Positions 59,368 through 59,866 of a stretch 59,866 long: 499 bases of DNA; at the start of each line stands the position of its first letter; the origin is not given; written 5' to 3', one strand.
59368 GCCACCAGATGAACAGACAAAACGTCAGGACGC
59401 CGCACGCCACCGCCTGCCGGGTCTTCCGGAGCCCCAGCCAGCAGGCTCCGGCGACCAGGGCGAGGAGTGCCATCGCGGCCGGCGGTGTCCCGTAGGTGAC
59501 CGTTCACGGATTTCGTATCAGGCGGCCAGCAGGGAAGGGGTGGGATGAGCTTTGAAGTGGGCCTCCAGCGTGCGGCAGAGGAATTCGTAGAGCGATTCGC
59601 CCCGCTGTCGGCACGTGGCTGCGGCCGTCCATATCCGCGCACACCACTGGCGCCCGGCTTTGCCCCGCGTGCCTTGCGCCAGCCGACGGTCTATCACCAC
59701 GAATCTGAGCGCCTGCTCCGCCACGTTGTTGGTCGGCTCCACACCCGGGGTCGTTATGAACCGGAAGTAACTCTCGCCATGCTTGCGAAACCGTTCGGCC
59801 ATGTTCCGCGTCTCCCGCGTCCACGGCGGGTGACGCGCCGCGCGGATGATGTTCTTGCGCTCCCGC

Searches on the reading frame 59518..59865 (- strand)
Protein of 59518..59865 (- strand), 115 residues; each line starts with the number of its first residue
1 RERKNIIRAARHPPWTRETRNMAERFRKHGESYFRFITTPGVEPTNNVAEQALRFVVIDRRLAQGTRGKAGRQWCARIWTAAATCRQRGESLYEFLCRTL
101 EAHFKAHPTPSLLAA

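Call 61: search_protein_families(library=ncbifam, proteins=[window:59518-59865:-], max_evalue=0.00001)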
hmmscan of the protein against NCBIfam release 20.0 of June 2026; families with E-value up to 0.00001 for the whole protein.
window:59518-59865:- (115 aa): 1 family
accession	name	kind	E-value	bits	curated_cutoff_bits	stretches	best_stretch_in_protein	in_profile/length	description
NF033517.1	transpos_IS66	equivalog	1.9e-20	73.3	180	1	4-102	287-386/387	IS66 family transposase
